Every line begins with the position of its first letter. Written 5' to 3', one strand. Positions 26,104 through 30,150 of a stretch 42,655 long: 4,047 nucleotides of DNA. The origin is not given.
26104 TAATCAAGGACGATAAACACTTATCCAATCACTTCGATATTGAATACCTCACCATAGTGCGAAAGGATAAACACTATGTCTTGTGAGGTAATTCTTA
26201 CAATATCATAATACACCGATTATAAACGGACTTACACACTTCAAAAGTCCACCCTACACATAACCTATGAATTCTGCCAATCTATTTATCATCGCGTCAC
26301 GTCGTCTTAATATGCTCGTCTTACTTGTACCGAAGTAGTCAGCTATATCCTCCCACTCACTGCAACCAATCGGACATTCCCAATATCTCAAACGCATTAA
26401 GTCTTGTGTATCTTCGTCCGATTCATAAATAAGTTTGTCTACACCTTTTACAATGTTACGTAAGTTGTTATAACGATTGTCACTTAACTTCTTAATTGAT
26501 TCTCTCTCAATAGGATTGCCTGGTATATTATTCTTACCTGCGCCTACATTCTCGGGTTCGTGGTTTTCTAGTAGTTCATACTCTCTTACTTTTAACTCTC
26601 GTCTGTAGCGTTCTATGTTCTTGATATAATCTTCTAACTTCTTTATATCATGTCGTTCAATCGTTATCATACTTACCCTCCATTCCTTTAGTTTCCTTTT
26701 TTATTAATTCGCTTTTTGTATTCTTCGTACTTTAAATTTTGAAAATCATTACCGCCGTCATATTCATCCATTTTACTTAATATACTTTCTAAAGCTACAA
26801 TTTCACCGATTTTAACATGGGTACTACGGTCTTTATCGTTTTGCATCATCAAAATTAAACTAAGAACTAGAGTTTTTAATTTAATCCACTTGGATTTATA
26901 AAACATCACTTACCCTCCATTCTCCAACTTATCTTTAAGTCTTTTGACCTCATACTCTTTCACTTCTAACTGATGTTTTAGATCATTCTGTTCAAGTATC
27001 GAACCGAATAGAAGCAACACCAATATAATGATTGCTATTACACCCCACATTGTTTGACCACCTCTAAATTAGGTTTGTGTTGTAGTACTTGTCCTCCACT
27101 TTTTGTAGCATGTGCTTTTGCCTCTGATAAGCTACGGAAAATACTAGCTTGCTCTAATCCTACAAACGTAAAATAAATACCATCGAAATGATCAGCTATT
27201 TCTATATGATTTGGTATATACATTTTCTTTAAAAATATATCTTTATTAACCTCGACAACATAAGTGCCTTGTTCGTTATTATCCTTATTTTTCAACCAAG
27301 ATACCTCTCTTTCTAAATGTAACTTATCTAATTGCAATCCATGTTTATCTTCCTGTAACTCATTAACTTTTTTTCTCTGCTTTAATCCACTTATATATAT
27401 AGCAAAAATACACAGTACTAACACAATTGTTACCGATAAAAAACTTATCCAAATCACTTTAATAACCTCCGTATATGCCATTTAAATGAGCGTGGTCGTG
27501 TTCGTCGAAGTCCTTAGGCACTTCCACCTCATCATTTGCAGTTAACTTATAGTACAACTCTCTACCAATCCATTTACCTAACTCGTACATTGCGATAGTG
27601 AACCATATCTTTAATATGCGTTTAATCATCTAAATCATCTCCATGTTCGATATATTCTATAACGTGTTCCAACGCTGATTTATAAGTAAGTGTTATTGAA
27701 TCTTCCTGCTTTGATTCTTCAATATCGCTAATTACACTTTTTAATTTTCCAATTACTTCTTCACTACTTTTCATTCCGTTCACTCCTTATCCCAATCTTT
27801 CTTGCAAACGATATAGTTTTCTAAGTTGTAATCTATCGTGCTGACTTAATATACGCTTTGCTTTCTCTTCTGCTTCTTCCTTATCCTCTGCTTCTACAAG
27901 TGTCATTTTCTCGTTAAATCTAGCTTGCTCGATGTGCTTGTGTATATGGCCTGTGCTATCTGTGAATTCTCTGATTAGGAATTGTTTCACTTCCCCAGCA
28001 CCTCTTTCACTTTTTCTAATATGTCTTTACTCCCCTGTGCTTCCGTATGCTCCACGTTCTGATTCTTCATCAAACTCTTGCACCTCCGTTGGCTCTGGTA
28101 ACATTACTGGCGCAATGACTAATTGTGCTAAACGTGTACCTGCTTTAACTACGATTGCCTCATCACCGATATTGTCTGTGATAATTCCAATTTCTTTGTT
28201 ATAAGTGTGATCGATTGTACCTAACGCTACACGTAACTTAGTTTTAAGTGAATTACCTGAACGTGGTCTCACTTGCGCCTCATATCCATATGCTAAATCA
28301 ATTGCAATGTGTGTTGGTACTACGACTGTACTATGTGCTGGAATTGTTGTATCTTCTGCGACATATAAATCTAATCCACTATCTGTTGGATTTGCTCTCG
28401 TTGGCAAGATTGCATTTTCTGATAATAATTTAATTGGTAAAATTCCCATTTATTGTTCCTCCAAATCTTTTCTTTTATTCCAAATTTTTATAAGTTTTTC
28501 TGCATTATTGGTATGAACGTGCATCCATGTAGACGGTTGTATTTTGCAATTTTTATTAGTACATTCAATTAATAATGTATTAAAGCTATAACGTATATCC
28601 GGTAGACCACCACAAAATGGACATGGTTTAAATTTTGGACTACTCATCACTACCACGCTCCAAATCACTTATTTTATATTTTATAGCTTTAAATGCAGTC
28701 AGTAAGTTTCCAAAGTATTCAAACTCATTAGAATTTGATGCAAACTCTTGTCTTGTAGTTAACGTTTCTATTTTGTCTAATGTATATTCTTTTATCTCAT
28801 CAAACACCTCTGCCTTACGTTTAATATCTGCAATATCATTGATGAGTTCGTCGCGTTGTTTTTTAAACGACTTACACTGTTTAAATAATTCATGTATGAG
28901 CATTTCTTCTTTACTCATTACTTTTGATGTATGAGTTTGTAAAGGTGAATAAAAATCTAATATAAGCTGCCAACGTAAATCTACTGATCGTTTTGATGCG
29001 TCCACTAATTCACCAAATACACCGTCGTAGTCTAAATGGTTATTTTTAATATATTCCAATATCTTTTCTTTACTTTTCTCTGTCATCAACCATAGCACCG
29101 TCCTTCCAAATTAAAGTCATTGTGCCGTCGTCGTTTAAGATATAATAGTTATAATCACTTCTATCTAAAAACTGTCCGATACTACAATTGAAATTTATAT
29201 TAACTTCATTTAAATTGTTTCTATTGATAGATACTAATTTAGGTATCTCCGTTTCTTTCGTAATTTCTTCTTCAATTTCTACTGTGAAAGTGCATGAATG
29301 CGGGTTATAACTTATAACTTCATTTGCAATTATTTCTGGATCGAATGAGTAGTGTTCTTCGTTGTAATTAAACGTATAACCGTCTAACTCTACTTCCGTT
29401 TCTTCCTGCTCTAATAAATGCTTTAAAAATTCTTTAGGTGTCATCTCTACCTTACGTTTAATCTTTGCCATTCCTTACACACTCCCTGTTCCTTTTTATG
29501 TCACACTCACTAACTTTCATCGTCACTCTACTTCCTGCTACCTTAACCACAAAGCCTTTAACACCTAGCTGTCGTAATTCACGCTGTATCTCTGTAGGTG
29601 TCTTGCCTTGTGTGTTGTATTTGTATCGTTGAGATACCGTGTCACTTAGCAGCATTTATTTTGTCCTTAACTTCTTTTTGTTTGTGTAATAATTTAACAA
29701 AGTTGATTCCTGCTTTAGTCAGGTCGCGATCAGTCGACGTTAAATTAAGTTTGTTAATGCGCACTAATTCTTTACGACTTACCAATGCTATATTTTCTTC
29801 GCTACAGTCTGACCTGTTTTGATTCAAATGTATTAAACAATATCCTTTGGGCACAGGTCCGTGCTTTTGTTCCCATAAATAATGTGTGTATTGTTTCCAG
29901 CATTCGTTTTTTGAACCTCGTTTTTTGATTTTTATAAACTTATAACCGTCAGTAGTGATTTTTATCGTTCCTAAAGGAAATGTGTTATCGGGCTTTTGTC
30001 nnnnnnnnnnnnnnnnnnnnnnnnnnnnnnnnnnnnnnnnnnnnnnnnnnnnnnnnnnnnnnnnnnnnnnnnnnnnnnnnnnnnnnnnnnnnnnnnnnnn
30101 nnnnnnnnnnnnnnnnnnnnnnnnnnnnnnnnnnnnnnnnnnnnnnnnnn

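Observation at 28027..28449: Short trimeric dUTPase lacking the insert of 80alpha/phi11-type Duts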

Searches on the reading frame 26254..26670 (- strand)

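Call 30: search_protein_families(library=pfam, proteins=[window:26254-26670:-], max_evalue=0.01)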
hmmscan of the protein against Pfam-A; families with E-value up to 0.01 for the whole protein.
window:26254-26670:- (138 aa): 0 families

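Call 60: search_protein_families(library=phrogs, proteins=[window:26254-26670:-], max_evalue=0.00001)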
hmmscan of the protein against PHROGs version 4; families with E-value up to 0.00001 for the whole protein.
window:26254-26670:- (138 aa): 2 families
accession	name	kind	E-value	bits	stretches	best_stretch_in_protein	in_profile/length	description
phrog_36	-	transcription regulation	2.7e-28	100.1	1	1-137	45-189/220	transcriptional regulator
phrog_248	-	transcription regulation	8.8e-07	30.1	1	8-137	21-139/161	transcriptional activator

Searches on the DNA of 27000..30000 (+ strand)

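Call 5: search_dna_similar(query=window:27000-30000:+, collection=phages, mode=near)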
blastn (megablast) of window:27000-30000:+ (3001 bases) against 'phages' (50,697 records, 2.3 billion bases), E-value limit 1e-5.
Records with a match: 55; places in all: 61; records where one place covers at least 80% of the query: 0.
Best place of each record, by identity: 95-99% 12; 90-95% 28; 80-90% 15.
By first word of the organism name: Staphylococcus 54; Xanthomonas 1.
By host as written in the record: Staphylococcus epidermidis 13; Staphylococcus sp. 10; Staphylococcus aureus 5; Staphylococcus epidermidis NCC 100655 3; Staphylococcus epidermidis LM1680 2; HER 414 2; Staphylococcus epidermidis IME1348 2; Staphylococcus haemolyticus 2; and 13 more.
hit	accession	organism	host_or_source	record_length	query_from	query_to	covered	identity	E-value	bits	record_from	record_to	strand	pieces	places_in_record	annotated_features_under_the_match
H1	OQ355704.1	Staphylococcus phage vB_SepS_BE28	Staphylococcus epidermidis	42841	2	2999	47%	94.4%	0e+0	2187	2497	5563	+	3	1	hypothetical protein (x9) | endonuclease | HNH endonuclease | DNA binding protein | transcriptional regulator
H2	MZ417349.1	Staphylococcus phage PG-2021_89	Staphylococcus epidermidis NCC 100655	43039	8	1030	30%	95.0%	0e+0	1417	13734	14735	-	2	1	record has no annotation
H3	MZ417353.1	Staphylococcus phage PG-2021_93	Staphylococcus epidermidis S414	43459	218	3001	31%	91.9%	0e+0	1294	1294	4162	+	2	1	record has no annotation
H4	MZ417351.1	Staphylococcus phage PG-2021_90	Staphylococcus epidermidis NCC 100655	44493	2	986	29%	92.6%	0e+0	1231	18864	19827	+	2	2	record has no annotation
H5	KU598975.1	Staphylococcus phage CNPx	Staphylococcus epidermidis LM1680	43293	8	1436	30%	83.5%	6e-85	834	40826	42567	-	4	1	deoxyuridine 5'-triphosphatenucleotidohydrolase | hypothetical protein (x4) | putative transcriptional regulator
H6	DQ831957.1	Staphylococcus phage CNPH82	HER 414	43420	8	1436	30%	83.5%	6e-85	834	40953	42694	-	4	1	putative dUTP pyrophosphatase | hypothetical protein (x2) | putative regulator RinB | conserved hypothetical protein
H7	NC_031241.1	Staphylococcus phage CNPx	Staphylococcus epidermidis LM1680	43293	8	1436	30%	83.5%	6e-85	834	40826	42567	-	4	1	dUTPase | hypothetical protein (x4) | putative transcriptional regulator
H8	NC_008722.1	Staphylococcus phage CNPH82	Staphylococcus epidermidis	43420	8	1436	30%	83.5%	6e-85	834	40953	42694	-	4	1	dUTPase | hypothetical protein (x3) | putative regulator RinB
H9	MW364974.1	Staphylococcus virus vB_SepS_459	Staphylococcus epidermidis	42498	8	1436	30%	83.5%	6e-85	834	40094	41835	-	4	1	dUTP diphosphatase | membrane-associated protein (x3) | hypothetical protein | transcription activator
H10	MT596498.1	Staphylococcus phage vB_SepS_BE01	Staphylococcus epidermidis F12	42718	8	907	26%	94.2%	0e+0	1210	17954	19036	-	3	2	hypothetical protein (x5)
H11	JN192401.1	Staphylococcus phage vB_SepiS-phiIPLA7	Staphylococcus epidermidis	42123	1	630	21%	98.7%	0e+0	1120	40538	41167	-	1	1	hypothetical protein | RinB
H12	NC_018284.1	Staphylococcus phage vB_SepiS-phiIPLA7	Staphylococcus epidermidis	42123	1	630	21%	98.7%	0e+0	1120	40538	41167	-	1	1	hypothetical protein | RinB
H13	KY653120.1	Staphylococcus phage IME1348_01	Staphylococcus epidermidis IME1348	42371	23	2632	21%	91.2%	1e-155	870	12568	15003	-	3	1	hypothetical protein (x7) | nuclease domain protein | DNA binding protein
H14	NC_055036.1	Staphylococcus phage IME1348_01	Staphylococcus epidermidis IME1348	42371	23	2632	21%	91.2%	1e-155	870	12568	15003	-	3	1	hypothetical protein (x6) | endonuclease | DNA binding protein | transcriptional regulator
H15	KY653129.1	Staphylococcus phage IME1365_01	Staphylococcus haemolyticus IME1365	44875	986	2614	21%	89.1%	2e-174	790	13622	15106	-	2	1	deoxyuridine 5'-triphosphate nucleotidohydrolase | hypothetical protein (x5)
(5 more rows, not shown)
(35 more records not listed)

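Call 12: get_annotated_region(hit=H8, flank=500)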
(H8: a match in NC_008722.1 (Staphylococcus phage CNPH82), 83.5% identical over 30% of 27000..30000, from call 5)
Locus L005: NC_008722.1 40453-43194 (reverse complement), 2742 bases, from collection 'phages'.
description: Staphylococcus phage CNPH82, complete genome.
organism: Staphylococcus phage CNPH82 (NCBI taxid 2913976)
taxonomy: Viruses; Duplodnaviria; Heunggongvirae; Uroviricota; Caudoviricetes; Rockefellervirus; Rockefellervirus CNPH82
host: Staphylococcus epidermidis; source: -; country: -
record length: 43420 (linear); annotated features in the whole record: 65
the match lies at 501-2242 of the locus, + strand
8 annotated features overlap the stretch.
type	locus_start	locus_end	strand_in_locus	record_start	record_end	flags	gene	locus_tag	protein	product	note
CDS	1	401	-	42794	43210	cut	-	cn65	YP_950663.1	transcriptional regulator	-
CDS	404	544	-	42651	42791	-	-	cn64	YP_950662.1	hypothetical protein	-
CDS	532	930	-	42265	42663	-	-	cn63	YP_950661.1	hypothetical protein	-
CDS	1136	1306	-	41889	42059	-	-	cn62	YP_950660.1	putative regulator RinB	-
CDS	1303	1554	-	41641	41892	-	-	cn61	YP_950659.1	hypothetical protein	-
CDS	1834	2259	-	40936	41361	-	-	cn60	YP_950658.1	dUTPase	-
CDS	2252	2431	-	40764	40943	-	-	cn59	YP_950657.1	DUF1024 family protein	-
CDS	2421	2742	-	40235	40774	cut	-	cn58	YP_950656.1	acetyltransferase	-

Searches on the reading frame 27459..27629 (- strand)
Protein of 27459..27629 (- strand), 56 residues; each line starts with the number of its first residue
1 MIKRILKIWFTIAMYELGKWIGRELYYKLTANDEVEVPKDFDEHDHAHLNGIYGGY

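Call 30: search_protein_families(library=pfam, proteins=[window:27459-27629:-], max_evalue=0.01)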
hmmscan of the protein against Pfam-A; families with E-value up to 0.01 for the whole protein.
window:27459-27629:- (56 aa): 1 family
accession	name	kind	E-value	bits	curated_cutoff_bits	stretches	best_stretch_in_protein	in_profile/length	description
PF06116.17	RinB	-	2.8e-15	56.6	27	1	3-51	1-50/51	Transcriptional activator RinB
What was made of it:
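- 27459..27629 (-): Downstream RinB homologue, which marks the conserved dut position in staphylococcal siphoviruses. PF06116 E=2.8e-15 (call 30).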

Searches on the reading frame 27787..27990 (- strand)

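Call 30: search_protein_families(library=pfam, proteins=[window:27787-27990:-], max_evalue=0.01)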
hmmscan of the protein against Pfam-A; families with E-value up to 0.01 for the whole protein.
window:27787-27990:- (67 aa): 2 families
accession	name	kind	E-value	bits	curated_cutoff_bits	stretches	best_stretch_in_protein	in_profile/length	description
PF07129.17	DUF1381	-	2.4e-23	81.9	27.2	1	2-45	1-44/44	Protein of unknown function (DUF1381)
PF14119.11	DUF4288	-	2.9e-05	24.7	27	1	20-52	16-48/84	Domain of unknown function (DUF4288)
